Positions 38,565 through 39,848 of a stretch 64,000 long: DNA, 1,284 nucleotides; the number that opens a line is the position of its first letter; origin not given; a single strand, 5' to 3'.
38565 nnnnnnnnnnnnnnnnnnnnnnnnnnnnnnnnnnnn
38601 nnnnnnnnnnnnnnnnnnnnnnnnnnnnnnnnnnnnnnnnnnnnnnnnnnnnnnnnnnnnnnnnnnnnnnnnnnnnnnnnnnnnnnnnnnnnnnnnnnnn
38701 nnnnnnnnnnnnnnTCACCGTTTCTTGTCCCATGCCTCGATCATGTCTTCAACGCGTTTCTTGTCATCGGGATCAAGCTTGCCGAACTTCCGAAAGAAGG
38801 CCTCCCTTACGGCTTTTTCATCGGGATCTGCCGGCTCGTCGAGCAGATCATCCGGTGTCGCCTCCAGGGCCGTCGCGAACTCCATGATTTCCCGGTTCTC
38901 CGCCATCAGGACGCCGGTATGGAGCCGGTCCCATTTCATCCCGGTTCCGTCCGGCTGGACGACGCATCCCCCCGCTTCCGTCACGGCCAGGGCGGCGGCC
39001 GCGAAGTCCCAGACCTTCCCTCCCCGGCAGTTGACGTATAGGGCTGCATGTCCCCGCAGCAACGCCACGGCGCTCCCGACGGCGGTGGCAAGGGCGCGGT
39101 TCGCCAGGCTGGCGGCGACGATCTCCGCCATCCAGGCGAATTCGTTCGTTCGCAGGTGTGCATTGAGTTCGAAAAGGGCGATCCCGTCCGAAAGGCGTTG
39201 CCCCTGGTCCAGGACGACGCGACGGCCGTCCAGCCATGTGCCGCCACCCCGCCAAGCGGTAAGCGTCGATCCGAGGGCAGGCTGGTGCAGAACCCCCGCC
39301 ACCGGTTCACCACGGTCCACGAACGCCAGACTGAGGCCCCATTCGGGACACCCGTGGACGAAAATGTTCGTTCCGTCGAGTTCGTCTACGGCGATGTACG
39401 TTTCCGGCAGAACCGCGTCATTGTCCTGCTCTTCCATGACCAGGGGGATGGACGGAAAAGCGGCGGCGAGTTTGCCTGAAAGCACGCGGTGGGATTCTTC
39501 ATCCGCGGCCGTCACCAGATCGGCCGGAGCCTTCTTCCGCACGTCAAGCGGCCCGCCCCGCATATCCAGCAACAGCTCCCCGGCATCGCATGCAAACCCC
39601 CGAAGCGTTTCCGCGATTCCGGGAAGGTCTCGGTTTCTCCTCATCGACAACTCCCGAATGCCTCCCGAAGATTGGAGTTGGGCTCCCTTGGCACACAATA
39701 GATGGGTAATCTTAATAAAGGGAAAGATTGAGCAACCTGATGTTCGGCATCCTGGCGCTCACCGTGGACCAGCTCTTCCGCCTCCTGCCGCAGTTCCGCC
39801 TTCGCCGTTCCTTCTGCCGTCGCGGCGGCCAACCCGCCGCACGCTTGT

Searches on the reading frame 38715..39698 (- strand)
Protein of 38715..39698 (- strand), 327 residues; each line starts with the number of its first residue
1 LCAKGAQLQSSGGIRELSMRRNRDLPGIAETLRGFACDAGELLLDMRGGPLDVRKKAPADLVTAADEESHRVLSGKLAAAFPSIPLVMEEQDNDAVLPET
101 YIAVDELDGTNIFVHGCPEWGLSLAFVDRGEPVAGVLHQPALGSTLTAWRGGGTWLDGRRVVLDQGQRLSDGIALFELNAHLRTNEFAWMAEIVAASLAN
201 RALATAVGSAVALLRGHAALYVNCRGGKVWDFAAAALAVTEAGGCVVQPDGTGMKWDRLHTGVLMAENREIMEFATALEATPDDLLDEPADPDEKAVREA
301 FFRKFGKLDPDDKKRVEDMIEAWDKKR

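Call 3: search_protein_families(library=pfam, proteins=[window:38715-39698:-], max_evalue=0.01)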
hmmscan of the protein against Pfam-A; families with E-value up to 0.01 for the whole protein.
window:38715-39698:- (327 aa): 1 family
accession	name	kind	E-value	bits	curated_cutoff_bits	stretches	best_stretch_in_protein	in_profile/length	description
PF00459.30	Inositol_P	-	3.1e-40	138.8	27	1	31-274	8-261/271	Inositol monophosphatase family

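Call 4: search_protein_families(library=padloc, proteins=[window:38715-39698:-], max_evalue=0.01)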
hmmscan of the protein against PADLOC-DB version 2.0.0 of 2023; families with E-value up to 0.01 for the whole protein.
window:38715-39698:- (327 aa): 1 family
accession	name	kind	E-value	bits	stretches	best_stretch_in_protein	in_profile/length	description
PDLC04142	capH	-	8.7e-09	34.4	1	274-326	54-101/103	capH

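Call 7: find_homologous_proteins(query=window:38715-39698:-)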
Query window:38715-39698:- (327 aa): 50 proteins with E <= 0.001 among 8000 candidates.
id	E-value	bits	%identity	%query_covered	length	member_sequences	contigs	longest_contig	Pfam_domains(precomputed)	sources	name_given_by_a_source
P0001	6.2e-204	694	100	94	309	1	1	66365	PF00459.31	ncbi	-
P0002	8.1e-106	372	68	76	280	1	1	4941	PF00459.31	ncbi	-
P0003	5.0e-75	271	50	78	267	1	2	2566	PF00459.31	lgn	-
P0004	4.5e-73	264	52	72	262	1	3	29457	PF00459.31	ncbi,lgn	ncbi:MAG: inositol monophosphatase family protein [Rhodospirillaceae bacterium]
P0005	1.6e-72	262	51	74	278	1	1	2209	PF00459.31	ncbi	-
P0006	4.4e-71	258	49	78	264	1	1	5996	PF00459.31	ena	-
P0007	6.0e-70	254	49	75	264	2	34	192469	PF00459.31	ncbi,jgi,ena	jgi:fructose-1,6-bisphosphatase/inositol monophosphatase family enzyme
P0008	4.2e-69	251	48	78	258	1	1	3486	PF00459.31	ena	-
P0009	5.4e-69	251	48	76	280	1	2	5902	PF00459.31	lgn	-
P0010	4.6e-68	248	49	73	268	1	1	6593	PF00459.31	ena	-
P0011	1.8e-67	246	47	77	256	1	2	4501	PF00459.31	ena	-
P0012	2.3e-67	246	49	77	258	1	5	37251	PF00459.31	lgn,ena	-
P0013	4.1e-67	245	46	78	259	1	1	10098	PF00459.31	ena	-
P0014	5.7e-67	244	45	81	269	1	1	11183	PF00459.31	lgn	-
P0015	8.6e-67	244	46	79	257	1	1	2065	PF00459.31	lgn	-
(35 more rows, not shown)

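Call 8: search_protein_families(library=ncbifam, proteins=[window:38715-39698:-], max_evalue=0.01)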
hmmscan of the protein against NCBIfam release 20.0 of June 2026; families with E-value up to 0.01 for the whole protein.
window:38715-39698:- (327 aa): 6 families
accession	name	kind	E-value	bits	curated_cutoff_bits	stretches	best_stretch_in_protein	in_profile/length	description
TIGR01331.1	bisphos_cysQ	equivalog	3.4e-28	98.9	228.8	1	31-256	4-234/250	3'(2'),5'-bisphosphate nucleotidase CysQ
TIGR02067.1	his_9_HisN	equivalog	7.5e-28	97.7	275.15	1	50-259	24-231/252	histidinol-phosphatase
NF008182.0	PRK10931.1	equivalog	2.1e-16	59.8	379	1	35-248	8-221/246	3'(2'),5'-bisphosphate nucleotidase CysQ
NF009321.0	PRK12676.1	equivalog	1.1e-13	50.9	264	1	82-257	64-237/264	bifunctional fructose-bisphosphatase/inositol-phosphate phosphatase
NF008027.1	PRK10757.1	equivalog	2.2e-13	49.8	332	1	52-272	30-250/267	inositol-1-monophosphatase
TIGR01330.1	bisphos_HAL2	equivalog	4.2e-07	29.1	267.05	1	212-273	274-344/359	3'(2'),5'-bisphosphate nucleotidase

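Call 9: find_encoding_contigs(protein=P0002, flank=6000, max_places=3)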
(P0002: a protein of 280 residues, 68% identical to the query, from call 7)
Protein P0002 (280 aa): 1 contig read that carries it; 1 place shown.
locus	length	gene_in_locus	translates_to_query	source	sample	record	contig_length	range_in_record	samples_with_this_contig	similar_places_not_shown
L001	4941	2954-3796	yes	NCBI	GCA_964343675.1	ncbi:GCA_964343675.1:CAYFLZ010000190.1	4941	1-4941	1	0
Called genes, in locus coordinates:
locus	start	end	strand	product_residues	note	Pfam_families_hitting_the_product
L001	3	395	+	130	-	?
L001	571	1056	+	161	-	-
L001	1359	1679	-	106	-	-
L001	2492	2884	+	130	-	PF00892:EamA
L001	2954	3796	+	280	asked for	PF00459:Inositol_P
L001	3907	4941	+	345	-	?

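Call 10: find_encoding_contigs(protein=P0007, flank=6000, max_places=6)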
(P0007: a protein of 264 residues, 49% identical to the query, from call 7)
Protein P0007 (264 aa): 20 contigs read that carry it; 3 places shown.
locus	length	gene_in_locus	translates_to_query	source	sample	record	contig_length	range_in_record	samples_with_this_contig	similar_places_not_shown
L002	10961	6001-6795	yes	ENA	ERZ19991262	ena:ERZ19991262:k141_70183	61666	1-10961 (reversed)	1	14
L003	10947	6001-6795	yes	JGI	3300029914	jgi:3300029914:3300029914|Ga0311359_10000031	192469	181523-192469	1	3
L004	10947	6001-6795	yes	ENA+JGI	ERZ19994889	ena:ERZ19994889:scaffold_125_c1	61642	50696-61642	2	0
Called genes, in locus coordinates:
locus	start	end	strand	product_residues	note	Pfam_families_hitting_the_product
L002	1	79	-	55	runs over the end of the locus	PF00471:Ribosomal_L33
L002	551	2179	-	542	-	PF00595:PDZ (weak), PF17820:PDZ_6, PF03572:Peptidase_S41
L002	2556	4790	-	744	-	PF17876:CSD2, PF00773:RNB, PF00575:S1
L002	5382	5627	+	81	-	-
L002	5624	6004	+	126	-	-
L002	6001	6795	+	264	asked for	PF00459:Inositol_P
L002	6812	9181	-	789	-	PF00672:HAMP, PF00015:MCPsignal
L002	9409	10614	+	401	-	PF13458:Peripla_BP_6, PF13433:Peripla_BP_5, PF01094:ANF_receptor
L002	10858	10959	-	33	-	?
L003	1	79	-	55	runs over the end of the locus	PF00471:Ribosomal_L33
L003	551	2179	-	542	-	PF00595:PDZ (weak), PF17820:PDZ_6, PF03572:Peptidase_S41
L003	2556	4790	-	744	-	PF17876:CSD2, PF00773:RNB, PF00575:S1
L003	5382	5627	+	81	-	-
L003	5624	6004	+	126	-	-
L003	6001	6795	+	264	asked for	PF00459:Inositol_P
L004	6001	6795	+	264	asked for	PF00459:Inositol_P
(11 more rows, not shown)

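Call 11: find_encoding_contigs(protein=P0004, flank=6000, max_places=3)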
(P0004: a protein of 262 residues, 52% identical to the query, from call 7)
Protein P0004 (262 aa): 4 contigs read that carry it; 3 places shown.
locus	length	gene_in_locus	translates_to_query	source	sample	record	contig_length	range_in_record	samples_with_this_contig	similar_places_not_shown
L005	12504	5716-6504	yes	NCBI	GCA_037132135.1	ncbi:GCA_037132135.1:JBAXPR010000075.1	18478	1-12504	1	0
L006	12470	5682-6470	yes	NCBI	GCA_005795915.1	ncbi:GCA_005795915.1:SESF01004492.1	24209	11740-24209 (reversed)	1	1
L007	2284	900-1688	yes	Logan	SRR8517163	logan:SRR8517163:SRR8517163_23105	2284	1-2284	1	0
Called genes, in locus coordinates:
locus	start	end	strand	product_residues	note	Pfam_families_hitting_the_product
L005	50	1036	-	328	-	PF10722:YbjN (weak)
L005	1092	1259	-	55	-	PF00471:Ribosomal_L33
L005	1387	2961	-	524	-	PF00595:PDZ (weak), PF17820:PDZ_6 (weak), PF03572:Peptidase_S41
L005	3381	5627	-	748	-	PF17876:CSD2, PF00773:RNB, PF00575:S1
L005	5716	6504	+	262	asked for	PF00459:Inositol_P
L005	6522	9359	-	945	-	PF00989:PAS (weak), PF08447:PAS_3, PF00512:HisKA, PF02518:HATPase_c, PF00072:Response_reg, PF01627:Hpt (weak)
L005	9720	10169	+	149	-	PF01220:DHquinase_II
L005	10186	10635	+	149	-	PF00364:Biotin_lipoyl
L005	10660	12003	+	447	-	PF00289:Biotin_carb_N, PF02222:ATP-grasp, PF02655:ATP-grasp_3 (weak), PF02786:CPSase_L_D2, PF07478:Dala_Dala_lig_C, PF02785:Biotin_carb_C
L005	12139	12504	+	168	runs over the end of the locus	PF07310:PAS_5 (weak)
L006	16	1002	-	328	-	PF10722:YbjN (weak)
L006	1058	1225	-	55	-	PF00471:Ribosomal_L33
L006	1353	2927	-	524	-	PF00595:PDZ (weak), PF17820:PDZ_6 (weak), PF03572:Peptidase_S41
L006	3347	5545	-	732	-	PF17876:CSD2, PF00773:RNB, PF00575:S1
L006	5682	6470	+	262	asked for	PF00459:Inositol_P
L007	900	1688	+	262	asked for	PF00459:Inositol_P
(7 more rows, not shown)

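Call 14: find_encoding_contigs(protein=P0001, flank=10000, max_places=3)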
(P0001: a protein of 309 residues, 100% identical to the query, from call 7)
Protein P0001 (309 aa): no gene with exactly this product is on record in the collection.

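Call 22: find_related_loci(query=A1, collection=genome_contigs, flank=8000)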
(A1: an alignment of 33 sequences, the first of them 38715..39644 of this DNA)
Query A1 (309 aa) in genome_contigs; peptide patterns used: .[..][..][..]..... (x = any residue, [..] = any of these).
34 stretches matched a pattern; 25 encode a relative of the query (tblastn E <= 1e-3); 25 distinct loci.
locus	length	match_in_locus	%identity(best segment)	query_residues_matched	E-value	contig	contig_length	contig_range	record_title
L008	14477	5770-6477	52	25-260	6e-70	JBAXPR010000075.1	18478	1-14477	MAG: Rhodospirillaceae bacterium isolate ELA536 MAG536_75, whole genome shotgun sequence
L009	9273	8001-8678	49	28-253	1e-68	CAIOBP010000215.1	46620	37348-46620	MAG: uncultured Rhodospirillales bacterium isolate VK3_bin-0780 genome assembly, contig: bin-0780:215/255, whole genome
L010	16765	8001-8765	46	10-264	7e-68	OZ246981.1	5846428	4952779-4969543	MAG: Woeseiaceae bacterium isolate 5a46694a-b1d3-4e4a-b91f-6d53a03b0b9f genome assembly, chromosome: 1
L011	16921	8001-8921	43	18-305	1e-66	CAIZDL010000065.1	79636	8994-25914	MAG: uncultured Rhodospirillales bacterium isolate Umea3_bin-0647 genome assembly, contig: bin-0647:065/291, whole genom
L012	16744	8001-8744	49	3-250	8e-66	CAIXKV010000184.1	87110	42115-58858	MAG: uncultured Rhodospirillales bacterium isolate C5coas_bin-2163 genome assembly, contig: bin-2163:184/269, whole geno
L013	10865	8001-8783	50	6-266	2e-64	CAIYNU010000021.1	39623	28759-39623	MAG: uncultured Rhodospirillales bacterium isolate AM-2014_bin-1497 genome assembly, contig: bin-1497:021/104, whole gen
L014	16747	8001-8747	47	10-254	8e-61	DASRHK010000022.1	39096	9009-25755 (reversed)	MAG TPA_asm: Nevskiaceae bacterium isolate SMAG_U10082 k141_2164574, whole genome shotgun sequence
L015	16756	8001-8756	44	10-261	3e-56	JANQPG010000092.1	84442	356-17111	MAG: Woeseiaceae bacterium isolate IP29b_bin.156 k99_216103, whole genome shotgun sequence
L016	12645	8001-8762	40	7-260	2e-55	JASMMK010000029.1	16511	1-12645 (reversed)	MAG: Candidatus Scalindua sp. isolate Arabian9_MAG_63 c_000000426722, whole genome shotgun sequence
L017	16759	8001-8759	36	3-255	1e-53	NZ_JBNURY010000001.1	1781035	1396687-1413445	Leptospira sp. SA-E8 NODE_1_length_1781035_cov_34.171681_pilon, whole genome shotgun sequence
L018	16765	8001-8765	36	1-255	1e-53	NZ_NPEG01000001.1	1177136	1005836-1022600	Leptospira haakeii strain ATI7-C-A4 contig_1, whole genome shotgun sequence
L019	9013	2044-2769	36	14-255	6e-51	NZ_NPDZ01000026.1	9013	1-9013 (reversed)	Leptospira perolatii strain FH1-B-B1 contig_26, whole genome shotgun sequence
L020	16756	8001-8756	37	6-254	2e-50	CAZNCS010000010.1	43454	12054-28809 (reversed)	MAG TPA_asm: uncultured Leptospira sp. isolate SRP193066_co2_31 genome assembly, contig: NODE_357_length_43454_cov_5.415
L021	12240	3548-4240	44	33-262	2e-49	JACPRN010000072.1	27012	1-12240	MAG: Betaproteobacteria bacterium isolate NC_groundwater_680_Ag_B-0.1um_64_41 B2_S2_coassemblyk141_940403, whole genome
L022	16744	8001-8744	34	8-255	2e-49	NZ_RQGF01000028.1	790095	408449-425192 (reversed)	Leptospira sarikeiensis strain 201702455 contig_0001, whole genome shotgun sequence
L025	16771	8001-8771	38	6-262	9e-45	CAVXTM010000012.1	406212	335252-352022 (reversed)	MAG: uncultured Gammaproteobacteria bacterium isolate MFD06229.bin.1.238 genome assembly, contig: contig_439, whole geno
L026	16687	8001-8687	41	31-260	4e-41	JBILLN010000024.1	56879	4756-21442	MAG: Bradymonadia bacterium isolate ME2017-08-05_3300034118_group7_bin165 Rohwer_bin1474_scaffold_98_c1, whole genome sh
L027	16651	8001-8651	44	31-247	2e-34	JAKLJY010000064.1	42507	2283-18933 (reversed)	MAG: Myxococcota bacterium isolate MAG.78 MAG.78-NODE_64_length_42507_cov_7.794344, whole genome shotgun sequence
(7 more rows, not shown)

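Call 38: list_cluster_members(proteins=[P0001, P0051, P0002, P0183, P0188])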
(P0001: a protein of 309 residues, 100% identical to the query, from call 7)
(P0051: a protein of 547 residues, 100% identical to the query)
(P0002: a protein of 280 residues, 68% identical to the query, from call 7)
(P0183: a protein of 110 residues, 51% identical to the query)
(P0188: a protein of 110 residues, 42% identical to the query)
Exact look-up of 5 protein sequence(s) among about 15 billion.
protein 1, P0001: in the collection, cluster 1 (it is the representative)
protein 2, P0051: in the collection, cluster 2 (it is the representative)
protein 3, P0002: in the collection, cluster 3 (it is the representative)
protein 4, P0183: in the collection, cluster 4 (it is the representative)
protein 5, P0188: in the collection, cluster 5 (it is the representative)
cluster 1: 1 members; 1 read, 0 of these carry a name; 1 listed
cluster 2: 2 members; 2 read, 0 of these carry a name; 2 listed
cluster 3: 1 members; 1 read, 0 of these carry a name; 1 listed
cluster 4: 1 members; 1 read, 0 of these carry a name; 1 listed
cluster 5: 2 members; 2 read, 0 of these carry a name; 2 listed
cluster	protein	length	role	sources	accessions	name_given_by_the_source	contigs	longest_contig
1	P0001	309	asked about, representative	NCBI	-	-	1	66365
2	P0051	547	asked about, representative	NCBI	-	-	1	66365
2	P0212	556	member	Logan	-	-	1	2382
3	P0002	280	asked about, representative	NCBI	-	-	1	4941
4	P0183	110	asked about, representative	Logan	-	-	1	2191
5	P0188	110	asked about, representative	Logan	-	-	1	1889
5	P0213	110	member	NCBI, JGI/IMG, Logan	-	-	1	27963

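Call 42: find_encoding_contigs(protein=P0213, flank=8000, max_places=3)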
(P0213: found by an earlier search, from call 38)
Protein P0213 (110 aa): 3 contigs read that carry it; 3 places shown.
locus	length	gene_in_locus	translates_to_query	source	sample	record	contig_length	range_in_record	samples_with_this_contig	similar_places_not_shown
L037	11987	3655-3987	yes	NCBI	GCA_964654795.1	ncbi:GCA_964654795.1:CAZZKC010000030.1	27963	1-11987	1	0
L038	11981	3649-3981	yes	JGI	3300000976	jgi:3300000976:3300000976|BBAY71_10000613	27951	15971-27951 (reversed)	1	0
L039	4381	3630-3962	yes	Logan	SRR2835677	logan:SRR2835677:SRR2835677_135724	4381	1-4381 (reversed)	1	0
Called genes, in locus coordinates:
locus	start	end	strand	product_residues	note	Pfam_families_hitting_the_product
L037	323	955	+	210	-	-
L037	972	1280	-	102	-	-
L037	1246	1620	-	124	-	PF20137:BubE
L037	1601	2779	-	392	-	PF20590:DUF6791, PF00899:ThiF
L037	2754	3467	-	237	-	PF14452:Multi_ubiq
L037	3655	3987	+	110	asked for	PF12844:HTH_19, PF13560:HTH_31, PF01381:HTH_3, PF13413:HTH_25 (faint), PF13443:HTH_26 (weak)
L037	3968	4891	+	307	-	PF06114:Peptidase_M78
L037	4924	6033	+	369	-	-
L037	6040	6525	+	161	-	-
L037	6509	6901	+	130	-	-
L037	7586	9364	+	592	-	PF02776:TPP_enzyme_N, PF00205:TPP_enzyme_M, PF02775:TPP_enzyme_C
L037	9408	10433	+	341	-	PF04338:DUF481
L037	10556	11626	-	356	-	PF04055:Radical_SAM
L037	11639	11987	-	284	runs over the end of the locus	PF08379:Bact_transglu_N, PF01841:Transglut_core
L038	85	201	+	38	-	-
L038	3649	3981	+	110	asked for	PF12844:HTH_19, PF13560:HTH_31, PF01381:HTH_3, PF13413:HTH_25 (faint), PF13443:HTH_26 (weak)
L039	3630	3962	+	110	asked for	PF12844:HTH_19, PF13560:HTH_31, PF01381:HTH_3, PF13413:HTH_25 (faint), PF13443:HTH_26 (weak)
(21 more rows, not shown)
